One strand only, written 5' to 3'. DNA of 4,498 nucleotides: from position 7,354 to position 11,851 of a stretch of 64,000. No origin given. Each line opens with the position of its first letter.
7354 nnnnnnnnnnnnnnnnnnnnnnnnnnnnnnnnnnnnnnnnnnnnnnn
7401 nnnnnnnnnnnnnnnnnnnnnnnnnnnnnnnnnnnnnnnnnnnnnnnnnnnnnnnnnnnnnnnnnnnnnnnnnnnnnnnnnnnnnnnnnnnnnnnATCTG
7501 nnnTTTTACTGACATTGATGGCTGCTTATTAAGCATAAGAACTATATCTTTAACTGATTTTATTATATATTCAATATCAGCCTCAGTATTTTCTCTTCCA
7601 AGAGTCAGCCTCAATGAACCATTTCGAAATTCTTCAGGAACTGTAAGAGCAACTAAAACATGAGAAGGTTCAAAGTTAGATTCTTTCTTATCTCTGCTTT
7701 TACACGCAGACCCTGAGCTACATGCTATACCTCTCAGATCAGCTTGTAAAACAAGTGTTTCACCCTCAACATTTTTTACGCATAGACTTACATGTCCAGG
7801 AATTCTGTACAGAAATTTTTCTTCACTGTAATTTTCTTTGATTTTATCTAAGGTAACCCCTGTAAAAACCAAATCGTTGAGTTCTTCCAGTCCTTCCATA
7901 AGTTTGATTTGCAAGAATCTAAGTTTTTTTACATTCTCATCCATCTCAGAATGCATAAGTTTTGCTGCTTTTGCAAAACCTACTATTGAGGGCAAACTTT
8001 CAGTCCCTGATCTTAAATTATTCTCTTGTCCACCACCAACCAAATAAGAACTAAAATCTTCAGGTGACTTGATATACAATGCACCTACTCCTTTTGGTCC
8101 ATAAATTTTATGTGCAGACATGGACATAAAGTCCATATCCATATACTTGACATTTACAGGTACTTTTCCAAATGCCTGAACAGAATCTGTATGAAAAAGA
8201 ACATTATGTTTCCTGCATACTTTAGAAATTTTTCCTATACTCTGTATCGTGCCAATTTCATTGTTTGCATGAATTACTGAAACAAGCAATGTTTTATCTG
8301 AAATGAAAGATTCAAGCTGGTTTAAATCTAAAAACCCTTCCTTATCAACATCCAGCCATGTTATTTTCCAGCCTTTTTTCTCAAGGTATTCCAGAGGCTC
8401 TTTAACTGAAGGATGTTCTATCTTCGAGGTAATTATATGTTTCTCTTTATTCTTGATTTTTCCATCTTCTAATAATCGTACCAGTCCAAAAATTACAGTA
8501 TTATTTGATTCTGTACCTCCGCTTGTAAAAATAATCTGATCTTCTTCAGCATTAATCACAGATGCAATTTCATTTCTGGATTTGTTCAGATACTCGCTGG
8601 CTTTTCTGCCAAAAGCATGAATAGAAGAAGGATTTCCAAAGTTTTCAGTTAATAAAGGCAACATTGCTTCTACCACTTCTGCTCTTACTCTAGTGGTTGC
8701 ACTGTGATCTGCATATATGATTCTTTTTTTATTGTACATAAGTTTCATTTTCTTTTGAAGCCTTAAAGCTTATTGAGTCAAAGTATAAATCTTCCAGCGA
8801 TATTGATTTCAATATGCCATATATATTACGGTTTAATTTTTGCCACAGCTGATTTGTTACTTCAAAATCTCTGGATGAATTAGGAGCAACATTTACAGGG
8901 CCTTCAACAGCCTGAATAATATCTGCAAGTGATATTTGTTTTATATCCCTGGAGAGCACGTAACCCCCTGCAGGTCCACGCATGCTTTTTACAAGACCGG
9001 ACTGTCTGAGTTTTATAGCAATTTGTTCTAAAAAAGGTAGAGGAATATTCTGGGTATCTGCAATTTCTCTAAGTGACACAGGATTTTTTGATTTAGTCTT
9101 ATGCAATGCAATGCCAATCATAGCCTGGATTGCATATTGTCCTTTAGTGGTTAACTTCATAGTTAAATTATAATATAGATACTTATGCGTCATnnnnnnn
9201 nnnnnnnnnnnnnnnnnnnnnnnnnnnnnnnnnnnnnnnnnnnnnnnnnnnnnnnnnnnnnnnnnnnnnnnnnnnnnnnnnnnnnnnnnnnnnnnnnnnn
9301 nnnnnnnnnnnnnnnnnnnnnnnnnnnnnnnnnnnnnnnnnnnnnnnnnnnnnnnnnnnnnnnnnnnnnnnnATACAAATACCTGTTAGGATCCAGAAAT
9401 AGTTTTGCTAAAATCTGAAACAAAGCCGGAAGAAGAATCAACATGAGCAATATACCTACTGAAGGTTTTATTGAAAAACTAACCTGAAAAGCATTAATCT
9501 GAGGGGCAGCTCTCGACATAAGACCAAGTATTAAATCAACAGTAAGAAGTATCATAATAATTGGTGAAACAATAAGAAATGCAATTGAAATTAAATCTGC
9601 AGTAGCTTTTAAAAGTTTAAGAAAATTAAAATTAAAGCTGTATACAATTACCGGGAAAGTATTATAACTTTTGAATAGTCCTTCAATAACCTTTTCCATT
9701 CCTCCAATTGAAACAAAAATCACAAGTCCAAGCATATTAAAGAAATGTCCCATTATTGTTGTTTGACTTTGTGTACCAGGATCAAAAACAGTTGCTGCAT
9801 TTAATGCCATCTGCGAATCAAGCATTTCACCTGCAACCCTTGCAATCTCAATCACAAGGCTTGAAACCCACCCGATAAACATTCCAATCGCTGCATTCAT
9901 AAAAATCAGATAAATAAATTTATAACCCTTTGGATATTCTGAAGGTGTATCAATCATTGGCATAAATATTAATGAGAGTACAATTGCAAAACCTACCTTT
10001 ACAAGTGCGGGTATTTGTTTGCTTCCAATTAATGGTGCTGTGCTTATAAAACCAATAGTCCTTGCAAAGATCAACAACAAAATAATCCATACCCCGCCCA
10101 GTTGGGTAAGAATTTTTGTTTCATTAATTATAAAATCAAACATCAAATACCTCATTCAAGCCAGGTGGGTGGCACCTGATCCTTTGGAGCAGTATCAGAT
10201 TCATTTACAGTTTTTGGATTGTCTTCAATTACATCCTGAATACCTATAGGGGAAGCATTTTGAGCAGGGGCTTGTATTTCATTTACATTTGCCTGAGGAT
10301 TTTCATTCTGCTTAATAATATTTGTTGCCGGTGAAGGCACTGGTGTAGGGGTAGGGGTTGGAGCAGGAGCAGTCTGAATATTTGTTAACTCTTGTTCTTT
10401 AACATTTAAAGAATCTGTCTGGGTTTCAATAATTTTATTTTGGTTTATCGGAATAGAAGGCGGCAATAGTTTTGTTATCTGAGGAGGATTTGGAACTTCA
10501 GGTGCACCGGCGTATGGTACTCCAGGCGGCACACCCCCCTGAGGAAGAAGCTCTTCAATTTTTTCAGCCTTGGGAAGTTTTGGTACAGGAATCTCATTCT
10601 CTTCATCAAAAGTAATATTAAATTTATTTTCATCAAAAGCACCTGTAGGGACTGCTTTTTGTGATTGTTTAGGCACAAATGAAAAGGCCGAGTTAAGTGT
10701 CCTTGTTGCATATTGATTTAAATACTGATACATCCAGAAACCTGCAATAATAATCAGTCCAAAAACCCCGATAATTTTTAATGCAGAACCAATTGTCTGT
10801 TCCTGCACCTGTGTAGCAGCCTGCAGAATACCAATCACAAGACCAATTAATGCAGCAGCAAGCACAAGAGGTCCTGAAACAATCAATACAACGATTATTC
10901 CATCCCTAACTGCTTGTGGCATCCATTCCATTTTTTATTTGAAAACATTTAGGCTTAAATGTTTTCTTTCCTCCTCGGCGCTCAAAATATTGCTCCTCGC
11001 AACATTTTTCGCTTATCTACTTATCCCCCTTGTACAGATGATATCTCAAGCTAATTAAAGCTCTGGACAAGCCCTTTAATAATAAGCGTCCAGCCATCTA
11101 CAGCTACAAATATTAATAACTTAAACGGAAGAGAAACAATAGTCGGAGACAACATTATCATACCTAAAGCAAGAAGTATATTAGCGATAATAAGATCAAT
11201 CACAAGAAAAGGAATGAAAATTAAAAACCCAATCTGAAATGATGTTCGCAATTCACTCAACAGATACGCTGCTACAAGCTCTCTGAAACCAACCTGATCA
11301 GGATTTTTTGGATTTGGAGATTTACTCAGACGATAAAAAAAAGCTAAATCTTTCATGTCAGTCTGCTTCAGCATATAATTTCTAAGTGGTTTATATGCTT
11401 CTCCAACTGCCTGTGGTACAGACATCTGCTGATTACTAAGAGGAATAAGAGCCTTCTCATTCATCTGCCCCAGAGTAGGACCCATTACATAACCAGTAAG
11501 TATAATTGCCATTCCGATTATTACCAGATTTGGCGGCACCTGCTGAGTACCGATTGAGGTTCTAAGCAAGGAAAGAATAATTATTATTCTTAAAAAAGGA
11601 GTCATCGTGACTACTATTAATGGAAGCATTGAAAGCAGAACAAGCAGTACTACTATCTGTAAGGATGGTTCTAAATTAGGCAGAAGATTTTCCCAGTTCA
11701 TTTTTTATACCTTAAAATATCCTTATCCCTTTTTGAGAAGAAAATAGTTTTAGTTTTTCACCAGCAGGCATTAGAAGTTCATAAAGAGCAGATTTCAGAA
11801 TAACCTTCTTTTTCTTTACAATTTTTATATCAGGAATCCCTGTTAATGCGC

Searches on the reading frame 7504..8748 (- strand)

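Call 70: search_protein_families(library=pfam, proteins=[window:7504-8748:-], max_evalue=0.00001)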
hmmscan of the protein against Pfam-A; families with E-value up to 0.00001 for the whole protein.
window:7504-8748:- (415 aa): 3 families
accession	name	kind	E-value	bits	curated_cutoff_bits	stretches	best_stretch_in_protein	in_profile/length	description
PF00266.25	Aminotran_5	-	1.7e-75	254.7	21.5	1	11-394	1-370/371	Aminotransferase class-V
PF00155.27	Aminotran_1_2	-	5.6e-09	36.1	19.7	1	52-295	42-297/361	Aminotransferase class I and II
PF01212.27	Beta_elim_lyase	-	1.7e-06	28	27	1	68-214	46-199/288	Beta-eliminating lyase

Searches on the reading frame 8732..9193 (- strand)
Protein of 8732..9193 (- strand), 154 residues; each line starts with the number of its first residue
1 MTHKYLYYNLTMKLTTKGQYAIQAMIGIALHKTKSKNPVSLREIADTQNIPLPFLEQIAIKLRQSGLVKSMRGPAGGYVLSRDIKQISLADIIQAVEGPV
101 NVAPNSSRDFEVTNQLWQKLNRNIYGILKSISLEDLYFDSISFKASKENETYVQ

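Call 70: search_protein_families(library=pfam, proteins=[window:8732-9193:-], max_evalue=0.00001)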
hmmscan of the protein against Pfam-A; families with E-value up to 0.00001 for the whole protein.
window:8732-9193:- (154 aa): 1 family
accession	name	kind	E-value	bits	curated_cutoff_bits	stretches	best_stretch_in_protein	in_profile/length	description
PF02082.26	Rrf2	-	9.1e-34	116.9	30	1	14-137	1-130/132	Iron-dependent Transcriptional regulator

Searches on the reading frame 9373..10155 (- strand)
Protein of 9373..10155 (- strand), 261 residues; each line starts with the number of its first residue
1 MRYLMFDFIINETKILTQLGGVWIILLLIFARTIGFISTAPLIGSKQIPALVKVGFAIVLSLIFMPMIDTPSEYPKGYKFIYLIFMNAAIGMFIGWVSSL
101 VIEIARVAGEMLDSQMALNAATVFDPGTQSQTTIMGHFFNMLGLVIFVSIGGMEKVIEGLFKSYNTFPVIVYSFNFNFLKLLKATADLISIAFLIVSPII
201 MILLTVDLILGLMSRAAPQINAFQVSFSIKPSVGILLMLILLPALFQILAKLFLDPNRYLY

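Call 70: search_protein_families(library=pfam, proteins=[window:9373-10155:-], max_evalue=0.00001)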
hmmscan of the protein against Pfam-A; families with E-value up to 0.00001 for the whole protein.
window:9373-10155:- (261 aa): 1 family
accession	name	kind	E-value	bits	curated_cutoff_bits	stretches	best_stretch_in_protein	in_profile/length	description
PF01311.25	Bac_export_1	-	1.6e-56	191.9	27.8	1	25-253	3-227/230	Bacterial export proteins, family 1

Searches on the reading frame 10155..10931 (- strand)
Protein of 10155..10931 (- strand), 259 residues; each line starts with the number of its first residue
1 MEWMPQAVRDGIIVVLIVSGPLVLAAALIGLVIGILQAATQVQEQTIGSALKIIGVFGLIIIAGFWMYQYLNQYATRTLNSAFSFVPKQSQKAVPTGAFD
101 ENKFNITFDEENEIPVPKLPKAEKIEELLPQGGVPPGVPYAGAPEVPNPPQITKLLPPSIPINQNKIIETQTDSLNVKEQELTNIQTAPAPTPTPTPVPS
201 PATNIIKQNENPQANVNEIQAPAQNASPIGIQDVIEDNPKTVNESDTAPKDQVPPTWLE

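Call 70: search_protein_families(library=pfam, proteins=[window:10155-10931:-], max_evalue=0.00001)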
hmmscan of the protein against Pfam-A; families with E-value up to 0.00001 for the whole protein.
window:10155-10931:- (259 aa): 1 family
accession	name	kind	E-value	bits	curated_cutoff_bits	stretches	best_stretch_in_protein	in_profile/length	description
PF01313.24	Bac_export_3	-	2e-20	72.9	25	1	7-75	5-73/74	Bacterial export proteins, family 3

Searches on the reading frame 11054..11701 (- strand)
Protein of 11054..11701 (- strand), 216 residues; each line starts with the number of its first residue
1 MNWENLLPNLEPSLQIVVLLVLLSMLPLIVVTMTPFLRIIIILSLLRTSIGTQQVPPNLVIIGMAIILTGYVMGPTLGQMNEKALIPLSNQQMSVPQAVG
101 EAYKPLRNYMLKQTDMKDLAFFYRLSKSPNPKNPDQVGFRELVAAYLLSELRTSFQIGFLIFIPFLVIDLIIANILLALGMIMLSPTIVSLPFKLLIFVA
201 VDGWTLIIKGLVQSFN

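Call 70: search_protein_families(library=pfam, proteins=[window:11054-11701:-], max_evalue=0.00001)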
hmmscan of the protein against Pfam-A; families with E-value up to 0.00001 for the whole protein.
window:11054-11701:- (216 aa): 1 family
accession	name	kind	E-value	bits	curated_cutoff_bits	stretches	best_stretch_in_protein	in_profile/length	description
PF00813.25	FliP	-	8.5e-72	241.5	26.9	1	19-211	1-191/191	FliP family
